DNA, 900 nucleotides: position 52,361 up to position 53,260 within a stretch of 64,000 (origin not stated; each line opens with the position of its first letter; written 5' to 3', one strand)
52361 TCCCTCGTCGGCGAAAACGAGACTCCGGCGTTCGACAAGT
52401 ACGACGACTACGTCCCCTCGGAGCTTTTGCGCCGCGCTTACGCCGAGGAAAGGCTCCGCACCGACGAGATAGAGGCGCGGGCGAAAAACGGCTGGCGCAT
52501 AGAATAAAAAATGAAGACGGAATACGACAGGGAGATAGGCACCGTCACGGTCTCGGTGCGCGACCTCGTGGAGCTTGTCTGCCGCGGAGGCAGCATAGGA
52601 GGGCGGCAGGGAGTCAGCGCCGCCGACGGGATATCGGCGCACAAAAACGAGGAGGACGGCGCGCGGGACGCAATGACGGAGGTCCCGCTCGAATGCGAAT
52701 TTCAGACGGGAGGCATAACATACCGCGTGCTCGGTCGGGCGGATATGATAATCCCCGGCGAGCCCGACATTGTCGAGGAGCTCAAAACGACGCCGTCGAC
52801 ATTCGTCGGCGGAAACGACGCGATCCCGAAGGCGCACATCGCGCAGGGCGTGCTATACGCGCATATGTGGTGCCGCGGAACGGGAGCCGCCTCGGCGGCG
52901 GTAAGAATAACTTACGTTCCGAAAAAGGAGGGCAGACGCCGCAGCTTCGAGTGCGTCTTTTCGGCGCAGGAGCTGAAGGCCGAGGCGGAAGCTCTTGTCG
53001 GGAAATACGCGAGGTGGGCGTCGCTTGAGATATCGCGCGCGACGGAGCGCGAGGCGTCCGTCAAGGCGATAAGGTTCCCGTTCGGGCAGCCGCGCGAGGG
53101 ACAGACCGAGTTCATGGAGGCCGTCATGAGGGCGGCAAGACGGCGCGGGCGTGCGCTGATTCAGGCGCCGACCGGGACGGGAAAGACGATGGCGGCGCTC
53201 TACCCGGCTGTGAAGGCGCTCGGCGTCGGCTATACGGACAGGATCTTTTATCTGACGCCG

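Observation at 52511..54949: Fusion of a RecB/Cas4-like PD-(D/E)XK nuclease to an Fe-S XPD/DinG helicase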

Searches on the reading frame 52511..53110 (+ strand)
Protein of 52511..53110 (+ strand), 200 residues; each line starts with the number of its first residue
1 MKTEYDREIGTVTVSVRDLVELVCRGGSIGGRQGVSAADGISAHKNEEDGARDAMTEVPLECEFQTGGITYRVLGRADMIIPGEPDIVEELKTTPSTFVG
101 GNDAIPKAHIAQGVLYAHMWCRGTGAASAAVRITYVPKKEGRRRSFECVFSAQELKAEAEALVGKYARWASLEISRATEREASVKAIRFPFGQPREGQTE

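Call 9: search_protein_families(library=ncbifam, proteins=[window:52511-53110:+], max_evalue=0.1)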
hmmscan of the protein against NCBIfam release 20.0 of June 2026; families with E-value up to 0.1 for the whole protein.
window:52511-53110:+ (200 aa): 0 families

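Call 10: search_protein_families(library=pfam, proteins=[window:52511-53110:+], max_evalue=10)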
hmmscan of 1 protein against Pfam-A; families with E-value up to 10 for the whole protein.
window:52511-53110:+ (200 aa): 0 families

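Call 24: find_homologous_proteins(query=window:52511-53110:+, max_evalue=0.001)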
Query window:52511-53110:+: 890 candidates shared short words with the query, none scored E <= 0.001.

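Call 48: search_solved_structures(query=A2, max_evalue=1)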
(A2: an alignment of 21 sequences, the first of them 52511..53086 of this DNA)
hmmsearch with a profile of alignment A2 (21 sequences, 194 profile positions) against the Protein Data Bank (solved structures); distinct sequences matched with E-value up to 1: 2.
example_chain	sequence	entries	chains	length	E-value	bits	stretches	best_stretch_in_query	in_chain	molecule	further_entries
9kqh_A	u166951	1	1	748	1.4e-48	168.3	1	9-194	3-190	DNA 5'-3' helicase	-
4ic1_A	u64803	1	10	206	3.6e-10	43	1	40-127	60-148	Uncharacterized protein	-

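Call 53: predict_structure(alignment_id=A2)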
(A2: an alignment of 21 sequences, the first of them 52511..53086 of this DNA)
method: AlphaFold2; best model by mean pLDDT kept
length: 192 residues; sequences in the alignment: 21
mean_pLDDT: 86.8   pTM: 0.82
mean pLDDT of the five models: 86.8, 86.6, 85.9, 85.3, 84.9
residues with pLDDT >= 90: 99; 70-90: 67; 50-70: 20; < 50: 6
segments of 3 or more residues with pLDDT < 50: 27-31
pLDDT, mean of each block of 10 residues (from residue 1): 77 93 67 69 84 92 92 96 96 88 89 98 98 91 93 97 91 82 65 52
secondary structure, 60 per line:
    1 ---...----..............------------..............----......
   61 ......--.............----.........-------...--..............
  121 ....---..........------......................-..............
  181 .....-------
elements in order: E4-6 E11-15 H16-24 H37-50 E55-66 E69-81 E86-94 H107-124 E128-137 E144-151 H152-165 H167-185

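Call 58: fold_search(model_id=the predicted structure, library=pdb)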
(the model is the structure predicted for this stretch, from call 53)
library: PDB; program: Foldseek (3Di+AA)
matches with E <= 10: 980; with E <= 0.001: 27
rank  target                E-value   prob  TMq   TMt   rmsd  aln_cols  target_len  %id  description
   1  9kqh_A                1.6e-13  1.00  0.78  0.22   3.4       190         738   25  Crystal structure of Finegoldia magna DinG in complex with ssDNA and ADPNP (released 2025-12-03)
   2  4ic1_B                3.3e-09  1.00  0.49  0.47   5.7       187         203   20  Crystal structure of SSO0001 (released 2013-01-16)
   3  4ic1_G                1.1e-08  1.00  0.50  0.48   5.7       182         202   22  Crystal structure of SSO0001 (released 2013-01-16)
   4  4ic1_D                1.8e-08  1.00  0.53  0.50   5.5       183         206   23  Crystal structure of SSO0001 (released 2013-01-16)
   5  4ic1_A                2.4e-08  1.00  0.52  0.50   5.5       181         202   24  Crystal structure of SSO0001 (released 2013-01-16)
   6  3h4r                  1.8e-05  1.00  0.47  0.42   6.9       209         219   15  Crystal structure of E. coli RecE exonuclease (released 2009-05-26)
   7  9iab_B                3.1e-05  1.00  0.49  0.37   4.9       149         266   13  Structure of the Argonaute-associated Cas4 family protein 1 (ACE1) from Chroococcidiopsis thermalis (CtACE1) (released 2025-04-23)
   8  7lwa_A                4.0e-05  1.00  0.45  0.35  10.8       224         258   12  Human Exonuclease 5 crystal structure (T88E) in complex with ssDNA and Mg (released 2021-07-14)
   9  7sjr_A                4.2e-05  1.00  0.52  0.13   7.1       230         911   17  Cryo-EM structure of AdnA-AdnB(W325A) in complex with DNA and AMPPNP (released 2021-12-22)
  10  9iab_A                4.8e-05  1.00  0.49  0.38  10.9       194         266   12  Structure of the Argonaute-associated Cas4 family protein 1 (ACE1) from Chroococcidiopsis thermalis (CtACE1) (released 2025-04-23)
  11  4ceh_A                6.6e-05  1.00  0.44  0.09   8.4       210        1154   13  Crystal structure of AddAB with a forked DNA substrate (released 2014-03-12)
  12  5zyv_A                6.6e-05  1.00  0.39  0.38   8.8       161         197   12  Crystal structure of human MGME1 with single strand DNA2 and Ca2+ (released 2018-09-19)
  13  9np6_A                1.8e-04  1.00  0.50  0.13   6.4       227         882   18  Cryo-EM structure of AdnA(D934A)-AdnB(D1014A) in complex with AMPPNP and blunt end DNA (released 2025-03-19)
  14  7lw9_A                2.1e-04  1.00  0.47  0.36  10.4       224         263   12  Human Exonuclease 5 crystal structure in complex with ssDNA, Sm, and Na (released 2021-07-14)
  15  7lw7                  2.1e-04  1.00  0.43  0.31  10.5       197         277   11  Human Exonuclease 5 crystal structure (released 2021-07-14)
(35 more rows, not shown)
